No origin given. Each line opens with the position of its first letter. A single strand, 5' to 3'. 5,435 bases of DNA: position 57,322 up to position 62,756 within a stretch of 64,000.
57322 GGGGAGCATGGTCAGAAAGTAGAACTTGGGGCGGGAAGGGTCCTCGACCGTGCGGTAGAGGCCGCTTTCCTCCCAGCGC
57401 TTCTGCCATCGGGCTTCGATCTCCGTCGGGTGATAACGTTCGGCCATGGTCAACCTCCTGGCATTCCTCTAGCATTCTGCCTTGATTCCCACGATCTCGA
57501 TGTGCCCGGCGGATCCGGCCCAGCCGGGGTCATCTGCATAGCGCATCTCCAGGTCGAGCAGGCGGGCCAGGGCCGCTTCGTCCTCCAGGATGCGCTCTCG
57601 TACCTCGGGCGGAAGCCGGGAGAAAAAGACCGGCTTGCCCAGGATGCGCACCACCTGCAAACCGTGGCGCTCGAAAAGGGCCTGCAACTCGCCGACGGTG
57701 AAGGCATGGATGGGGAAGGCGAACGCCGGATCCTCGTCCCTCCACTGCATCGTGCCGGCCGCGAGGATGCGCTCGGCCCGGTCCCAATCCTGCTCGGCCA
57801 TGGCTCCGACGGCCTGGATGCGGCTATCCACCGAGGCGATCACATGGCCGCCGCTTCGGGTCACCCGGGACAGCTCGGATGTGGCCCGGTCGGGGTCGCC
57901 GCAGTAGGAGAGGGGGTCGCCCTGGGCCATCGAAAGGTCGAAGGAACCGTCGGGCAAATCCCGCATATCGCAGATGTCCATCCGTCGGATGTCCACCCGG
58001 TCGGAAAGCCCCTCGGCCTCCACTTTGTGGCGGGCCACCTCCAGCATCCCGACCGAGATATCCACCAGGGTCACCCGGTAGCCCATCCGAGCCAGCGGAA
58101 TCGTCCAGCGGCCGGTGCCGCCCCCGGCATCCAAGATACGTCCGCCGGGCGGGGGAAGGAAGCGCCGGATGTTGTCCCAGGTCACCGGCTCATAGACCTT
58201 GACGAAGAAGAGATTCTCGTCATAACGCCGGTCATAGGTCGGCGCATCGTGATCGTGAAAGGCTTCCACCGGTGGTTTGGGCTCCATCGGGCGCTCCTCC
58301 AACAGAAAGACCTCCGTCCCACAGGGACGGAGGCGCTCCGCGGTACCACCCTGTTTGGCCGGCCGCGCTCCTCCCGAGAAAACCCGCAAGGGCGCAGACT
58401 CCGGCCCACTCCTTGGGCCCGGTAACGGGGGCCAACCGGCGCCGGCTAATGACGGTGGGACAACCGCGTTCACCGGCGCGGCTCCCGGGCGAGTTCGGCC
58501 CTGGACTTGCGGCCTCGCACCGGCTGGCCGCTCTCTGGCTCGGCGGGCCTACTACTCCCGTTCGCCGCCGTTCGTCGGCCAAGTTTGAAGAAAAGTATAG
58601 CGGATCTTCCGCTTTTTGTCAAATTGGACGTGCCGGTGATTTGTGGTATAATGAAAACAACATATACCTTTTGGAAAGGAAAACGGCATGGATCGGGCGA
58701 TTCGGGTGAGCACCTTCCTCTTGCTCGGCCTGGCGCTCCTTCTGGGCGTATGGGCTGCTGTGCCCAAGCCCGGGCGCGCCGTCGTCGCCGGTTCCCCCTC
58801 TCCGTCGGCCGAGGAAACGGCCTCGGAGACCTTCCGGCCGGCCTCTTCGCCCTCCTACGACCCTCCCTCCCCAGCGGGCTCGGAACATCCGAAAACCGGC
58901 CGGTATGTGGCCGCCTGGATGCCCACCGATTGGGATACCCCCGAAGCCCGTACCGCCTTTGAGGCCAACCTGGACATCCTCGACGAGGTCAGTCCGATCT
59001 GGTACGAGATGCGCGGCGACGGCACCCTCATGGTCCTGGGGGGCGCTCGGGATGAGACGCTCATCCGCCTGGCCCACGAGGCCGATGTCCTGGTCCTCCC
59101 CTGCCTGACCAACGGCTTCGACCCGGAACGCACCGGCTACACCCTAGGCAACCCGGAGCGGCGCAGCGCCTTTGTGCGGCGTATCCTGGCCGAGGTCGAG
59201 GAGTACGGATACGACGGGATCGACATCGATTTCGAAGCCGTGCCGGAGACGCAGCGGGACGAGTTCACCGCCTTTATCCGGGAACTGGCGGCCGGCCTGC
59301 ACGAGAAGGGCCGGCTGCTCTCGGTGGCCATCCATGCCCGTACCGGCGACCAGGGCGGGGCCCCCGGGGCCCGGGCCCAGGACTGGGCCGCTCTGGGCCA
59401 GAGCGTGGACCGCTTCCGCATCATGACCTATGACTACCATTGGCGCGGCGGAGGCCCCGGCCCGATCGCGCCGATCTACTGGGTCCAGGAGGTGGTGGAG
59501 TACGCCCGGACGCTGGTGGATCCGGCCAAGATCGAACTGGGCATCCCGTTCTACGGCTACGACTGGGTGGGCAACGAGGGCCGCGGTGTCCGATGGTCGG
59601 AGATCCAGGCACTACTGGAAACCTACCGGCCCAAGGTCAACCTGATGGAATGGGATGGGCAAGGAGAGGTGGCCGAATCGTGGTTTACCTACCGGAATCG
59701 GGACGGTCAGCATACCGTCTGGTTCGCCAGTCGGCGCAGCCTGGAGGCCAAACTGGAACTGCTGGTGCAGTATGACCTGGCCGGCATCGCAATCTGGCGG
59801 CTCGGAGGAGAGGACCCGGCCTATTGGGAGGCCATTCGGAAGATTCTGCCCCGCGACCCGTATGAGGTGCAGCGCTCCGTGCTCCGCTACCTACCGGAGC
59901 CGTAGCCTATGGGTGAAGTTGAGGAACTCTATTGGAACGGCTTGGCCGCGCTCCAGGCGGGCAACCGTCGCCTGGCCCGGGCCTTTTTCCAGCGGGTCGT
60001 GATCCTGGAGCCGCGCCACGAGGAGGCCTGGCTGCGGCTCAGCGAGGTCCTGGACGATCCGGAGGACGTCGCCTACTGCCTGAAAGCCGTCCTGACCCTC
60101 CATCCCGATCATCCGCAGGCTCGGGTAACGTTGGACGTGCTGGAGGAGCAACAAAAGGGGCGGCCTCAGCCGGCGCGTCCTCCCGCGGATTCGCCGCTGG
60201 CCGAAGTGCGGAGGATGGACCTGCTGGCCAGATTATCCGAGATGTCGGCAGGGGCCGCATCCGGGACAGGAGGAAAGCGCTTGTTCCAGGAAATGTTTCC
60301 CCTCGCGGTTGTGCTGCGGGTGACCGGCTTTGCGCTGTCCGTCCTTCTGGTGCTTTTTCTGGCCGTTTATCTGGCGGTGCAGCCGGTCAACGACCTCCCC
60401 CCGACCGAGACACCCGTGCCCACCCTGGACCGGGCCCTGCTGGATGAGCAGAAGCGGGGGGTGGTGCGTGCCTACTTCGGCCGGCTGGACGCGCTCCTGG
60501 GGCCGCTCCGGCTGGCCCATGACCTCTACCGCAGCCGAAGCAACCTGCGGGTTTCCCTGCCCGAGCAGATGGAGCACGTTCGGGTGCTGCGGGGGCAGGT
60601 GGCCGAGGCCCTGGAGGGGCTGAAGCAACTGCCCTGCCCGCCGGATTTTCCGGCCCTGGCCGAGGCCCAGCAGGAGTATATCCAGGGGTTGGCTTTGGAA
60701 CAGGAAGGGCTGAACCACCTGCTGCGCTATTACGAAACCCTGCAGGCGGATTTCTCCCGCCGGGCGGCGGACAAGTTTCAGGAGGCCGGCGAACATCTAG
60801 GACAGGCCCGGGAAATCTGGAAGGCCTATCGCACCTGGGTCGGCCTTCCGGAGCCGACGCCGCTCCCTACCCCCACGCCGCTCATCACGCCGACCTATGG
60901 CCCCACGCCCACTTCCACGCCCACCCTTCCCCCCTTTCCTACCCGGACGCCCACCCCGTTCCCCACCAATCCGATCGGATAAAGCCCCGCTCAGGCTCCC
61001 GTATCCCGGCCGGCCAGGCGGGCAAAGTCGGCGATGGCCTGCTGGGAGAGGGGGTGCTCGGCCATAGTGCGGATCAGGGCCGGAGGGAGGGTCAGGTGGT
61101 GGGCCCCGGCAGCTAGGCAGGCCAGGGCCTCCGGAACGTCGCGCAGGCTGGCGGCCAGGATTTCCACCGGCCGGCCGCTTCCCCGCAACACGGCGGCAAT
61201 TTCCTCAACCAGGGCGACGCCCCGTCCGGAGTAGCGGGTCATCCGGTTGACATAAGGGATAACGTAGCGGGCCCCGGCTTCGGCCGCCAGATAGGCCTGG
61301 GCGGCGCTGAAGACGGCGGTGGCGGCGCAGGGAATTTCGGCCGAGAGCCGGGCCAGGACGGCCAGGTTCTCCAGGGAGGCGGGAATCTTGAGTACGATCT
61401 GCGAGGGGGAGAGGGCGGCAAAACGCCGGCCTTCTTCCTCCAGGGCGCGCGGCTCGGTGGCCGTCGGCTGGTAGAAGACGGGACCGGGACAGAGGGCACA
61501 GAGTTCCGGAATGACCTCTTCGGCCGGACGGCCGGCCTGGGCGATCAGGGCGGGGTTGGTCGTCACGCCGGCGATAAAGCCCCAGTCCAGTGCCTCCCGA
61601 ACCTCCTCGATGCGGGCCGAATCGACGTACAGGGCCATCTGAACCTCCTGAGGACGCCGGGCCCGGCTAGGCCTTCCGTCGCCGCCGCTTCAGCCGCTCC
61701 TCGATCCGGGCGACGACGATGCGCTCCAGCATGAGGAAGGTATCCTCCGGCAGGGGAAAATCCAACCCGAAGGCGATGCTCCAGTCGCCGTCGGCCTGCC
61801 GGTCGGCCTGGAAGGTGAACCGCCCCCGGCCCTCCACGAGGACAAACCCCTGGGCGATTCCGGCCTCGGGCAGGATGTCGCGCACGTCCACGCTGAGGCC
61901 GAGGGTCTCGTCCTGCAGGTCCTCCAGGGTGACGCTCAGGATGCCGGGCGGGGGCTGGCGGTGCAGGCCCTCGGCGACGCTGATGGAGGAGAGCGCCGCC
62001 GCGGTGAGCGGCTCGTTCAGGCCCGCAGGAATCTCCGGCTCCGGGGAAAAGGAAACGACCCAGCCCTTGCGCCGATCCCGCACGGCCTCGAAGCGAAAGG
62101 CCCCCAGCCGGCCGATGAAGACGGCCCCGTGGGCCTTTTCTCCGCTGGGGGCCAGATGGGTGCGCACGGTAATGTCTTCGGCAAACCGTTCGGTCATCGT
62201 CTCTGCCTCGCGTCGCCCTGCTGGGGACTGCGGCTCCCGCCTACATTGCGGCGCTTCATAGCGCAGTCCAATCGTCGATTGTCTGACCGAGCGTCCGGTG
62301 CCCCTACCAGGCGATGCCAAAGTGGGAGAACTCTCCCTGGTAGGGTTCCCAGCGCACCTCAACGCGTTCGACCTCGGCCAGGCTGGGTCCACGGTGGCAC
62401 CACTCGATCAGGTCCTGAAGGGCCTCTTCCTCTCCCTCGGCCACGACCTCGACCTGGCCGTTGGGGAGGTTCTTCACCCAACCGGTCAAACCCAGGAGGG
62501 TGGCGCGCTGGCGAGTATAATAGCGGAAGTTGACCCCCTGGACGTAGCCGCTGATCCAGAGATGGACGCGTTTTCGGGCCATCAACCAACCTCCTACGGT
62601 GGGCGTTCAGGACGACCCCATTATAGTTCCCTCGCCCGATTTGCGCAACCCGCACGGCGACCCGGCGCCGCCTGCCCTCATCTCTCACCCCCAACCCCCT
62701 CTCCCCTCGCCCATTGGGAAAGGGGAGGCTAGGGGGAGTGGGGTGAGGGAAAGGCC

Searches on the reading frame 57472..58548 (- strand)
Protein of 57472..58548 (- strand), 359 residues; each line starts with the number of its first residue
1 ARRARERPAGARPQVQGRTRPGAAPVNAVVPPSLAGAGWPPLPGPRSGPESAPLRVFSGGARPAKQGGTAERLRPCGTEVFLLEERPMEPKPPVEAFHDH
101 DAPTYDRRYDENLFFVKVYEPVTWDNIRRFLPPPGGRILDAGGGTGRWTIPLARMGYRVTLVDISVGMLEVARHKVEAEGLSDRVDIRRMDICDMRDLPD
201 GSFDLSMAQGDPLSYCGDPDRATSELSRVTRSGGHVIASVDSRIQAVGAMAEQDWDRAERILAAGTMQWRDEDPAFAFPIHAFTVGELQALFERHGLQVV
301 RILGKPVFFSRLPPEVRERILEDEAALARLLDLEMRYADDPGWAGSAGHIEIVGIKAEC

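Call 43: search_protein_families(library=pfam, proteins=[window:57472-58548:-], max_evalue=0.001)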
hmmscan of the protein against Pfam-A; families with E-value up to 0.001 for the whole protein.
window:57472-58548:- (359 aa): 7 families
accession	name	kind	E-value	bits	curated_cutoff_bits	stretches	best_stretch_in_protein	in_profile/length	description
PF13649.12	Methyltransf_25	-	3.8e-20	72.8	27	1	138-234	1-97/97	Methyltransferase domain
PF08241.18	Methyltransf_11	-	4.2e-19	69.4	21.2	1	139-237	1-94/95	Methyltransferase domain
PF13847.12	Methyltransf_31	-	5.8e-13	49.2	27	1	135-241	4-113/145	Methyltransferase domain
PF13489.12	Methyltransf_23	-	4.2e-12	46.5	27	1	125-301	11-163/164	Methyltransferase domain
PF08242.18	Methyltransf_12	-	2.6e-10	41.4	30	1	139-236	1-98/98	Methyltransferase domain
PF01209.24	Ubie_methyltran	-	1.3e-08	34.9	20.1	1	134-246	47-159/233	ubiE/COQ5 methyltransferase family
PF05175.20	MTS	-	0.00053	20.1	23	1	134-204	31-100/170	Methyltransferase small domain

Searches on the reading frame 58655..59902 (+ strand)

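Call 43: search_protein_families(library=pfam, proteins=[window:58655-59902:+], max_evalue=0.001)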
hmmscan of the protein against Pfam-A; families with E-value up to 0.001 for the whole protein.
window:58655-59902:+ (416 aa): 1 family
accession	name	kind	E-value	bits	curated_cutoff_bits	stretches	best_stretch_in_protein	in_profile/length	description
PF00704.34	Glyco_hydro_18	-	1.8e-33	117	29.6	1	162-384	80-315/317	Glycosyl hydrolases family 18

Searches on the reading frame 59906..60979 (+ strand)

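Call 43: search_protein_families(library=pfam, proteins=[window:59906-60979:+], max_evalue=0.001)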
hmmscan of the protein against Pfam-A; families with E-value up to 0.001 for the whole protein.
window:59906-60979:+ (358 aa): 1 family
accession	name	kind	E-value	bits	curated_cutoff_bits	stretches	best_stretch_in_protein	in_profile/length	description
PF14559.12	TPR_19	-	0.00022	21.9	25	0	15-49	1-35/68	Tetratricopeptide repeat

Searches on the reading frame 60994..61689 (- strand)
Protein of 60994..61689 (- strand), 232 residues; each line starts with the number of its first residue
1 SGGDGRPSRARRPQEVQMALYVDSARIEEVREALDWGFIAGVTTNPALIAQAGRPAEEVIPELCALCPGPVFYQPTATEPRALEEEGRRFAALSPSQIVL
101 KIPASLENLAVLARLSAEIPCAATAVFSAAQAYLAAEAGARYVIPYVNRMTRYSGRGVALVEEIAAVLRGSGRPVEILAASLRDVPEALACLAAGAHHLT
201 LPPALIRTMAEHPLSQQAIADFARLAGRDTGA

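Call 43: search_protein_families(library=pfam, proteins=[window:60994-61689:-], max_evalue=0.001)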
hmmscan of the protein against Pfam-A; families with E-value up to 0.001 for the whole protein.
window:60994-61689:- (232 aa): 1 family
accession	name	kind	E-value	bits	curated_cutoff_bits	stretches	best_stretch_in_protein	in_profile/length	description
PF00923.25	TAL_FSA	-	3.7e-36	125.4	27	1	20-218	1-241/285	Transaldolase/Fructose-6-phosphate aldolase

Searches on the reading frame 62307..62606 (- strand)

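Call 43: search_protein_families(library=pfam, proteins=[window:62307-62606:-], max_evalue=0.001)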
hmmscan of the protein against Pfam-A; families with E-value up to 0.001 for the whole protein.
window:62307-62606:- (100 aa): 1 family
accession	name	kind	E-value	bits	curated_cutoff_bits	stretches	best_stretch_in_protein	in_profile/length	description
PF00708.24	Acylphosphatase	-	1.1e-28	99.8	22.5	1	14-98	1-85/85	Acylphosphatase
